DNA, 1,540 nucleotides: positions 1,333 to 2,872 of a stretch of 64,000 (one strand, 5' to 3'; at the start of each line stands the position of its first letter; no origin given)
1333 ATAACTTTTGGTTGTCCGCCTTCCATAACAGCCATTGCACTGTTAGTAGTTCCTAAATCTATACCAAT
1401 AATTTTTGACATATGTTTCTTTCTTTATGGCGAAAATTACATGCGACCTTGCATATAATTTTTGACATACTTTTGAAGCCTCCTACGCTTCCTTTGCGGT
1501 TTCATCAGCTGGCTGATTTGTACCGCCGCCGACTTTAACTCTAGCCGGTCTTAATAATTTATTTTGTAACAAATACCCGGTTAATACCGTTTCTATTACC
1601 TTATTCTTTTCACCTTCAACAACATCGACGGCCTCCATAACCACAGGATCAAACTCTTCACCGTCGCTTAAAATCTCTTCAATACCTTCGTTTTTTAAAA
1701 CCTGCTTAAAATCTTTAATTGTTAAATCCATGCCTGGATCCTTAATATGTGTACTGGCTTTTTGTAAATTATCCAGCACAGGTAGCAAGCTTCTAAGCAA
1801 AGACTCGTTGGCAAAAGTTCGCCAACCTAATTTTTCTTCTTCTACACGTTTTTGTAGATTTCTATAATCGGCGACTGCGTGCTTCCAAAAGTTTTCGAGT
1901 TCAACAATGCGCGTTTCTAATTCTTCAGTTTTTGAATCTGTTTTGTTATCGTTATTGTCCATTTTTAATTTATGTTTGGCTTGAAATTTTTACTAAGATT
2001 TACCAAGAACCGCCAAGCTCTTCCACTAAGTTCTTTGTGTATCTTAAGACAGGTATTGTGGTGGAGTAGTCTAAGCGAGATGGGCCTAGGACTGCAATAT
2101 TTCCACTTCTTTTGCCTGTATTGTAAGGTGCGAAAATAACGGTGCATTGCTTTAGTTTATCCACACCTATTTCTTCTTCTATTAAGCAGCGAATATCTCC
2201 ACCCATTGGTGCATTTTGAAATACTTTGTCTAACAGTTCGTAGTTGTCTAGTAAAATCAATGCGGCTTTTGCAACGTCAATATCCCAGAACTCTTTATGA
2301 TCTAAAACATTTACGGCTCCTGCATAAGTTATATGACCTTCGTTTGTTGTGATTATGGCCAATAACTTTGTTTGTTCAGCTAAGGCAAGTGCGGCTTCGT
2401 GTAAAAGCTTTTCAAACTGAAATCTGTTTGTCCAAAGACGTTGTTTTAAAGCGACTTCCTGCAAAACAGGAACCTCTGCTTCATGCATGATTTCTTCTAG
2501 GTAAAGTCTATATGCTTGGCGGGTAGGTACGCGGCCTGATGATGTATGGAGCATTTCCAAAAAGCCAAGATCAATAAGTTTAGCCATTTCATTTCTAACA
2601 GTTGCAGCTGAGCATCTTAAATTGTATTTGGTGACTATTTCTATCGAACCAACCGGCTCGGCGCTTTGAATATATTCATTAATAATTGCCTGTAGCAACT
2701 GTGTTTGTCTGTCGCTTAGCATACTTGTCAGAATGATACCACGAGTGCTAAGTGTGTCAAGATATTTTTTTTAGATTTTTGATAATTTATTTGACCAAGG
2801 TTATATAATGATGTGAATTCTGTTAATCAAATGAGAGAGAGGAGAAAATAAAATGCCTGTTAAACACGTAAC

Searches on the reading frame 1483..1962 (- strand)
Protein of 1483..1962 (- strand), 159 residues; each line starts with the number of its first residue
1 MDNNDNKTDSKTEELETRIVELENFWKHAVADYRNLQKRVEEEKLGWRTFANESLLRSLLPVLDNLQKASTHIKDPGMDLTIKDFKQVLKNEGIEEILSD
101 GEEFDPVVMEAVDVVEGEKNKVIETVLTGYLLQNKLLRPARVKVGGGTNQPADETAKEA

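Call 74: search_protein_families(library=pfam, proteins=[window:1483-1962:-], max_evalue=0.001)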
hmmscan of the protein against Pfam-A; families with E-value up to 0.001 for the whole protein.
window:1483-1962:- (159 aa): 1 family
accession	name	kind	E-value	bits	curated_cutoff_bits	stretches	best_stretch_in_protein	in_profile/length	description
PF01025.24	GrpE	-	5.2e-33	114.5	25.8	1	5-144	13-163/165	GrpE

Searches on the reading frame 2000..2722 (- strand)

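Call 74: search_protein_families(library=pfam, proteins=[window:2000-2722:-], max_evalue=0.001)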
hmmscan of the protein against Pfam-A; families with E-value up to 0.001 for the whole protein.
window:2000-2722:- (240 aa): 2 families
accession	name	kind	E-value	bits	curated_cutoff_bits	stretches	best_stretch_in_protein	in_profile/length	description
PF01628.27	HrcA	-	5.7e-19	69.4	22.2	1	103-223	105-215/215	HrcA protein C terminal domain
PF03444.21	HrcA_DNA-bdg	-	3.7e-06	27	21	1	1-73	1-72/79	Winged helix-turn-helix transcription repressor, HrcA DNA-binding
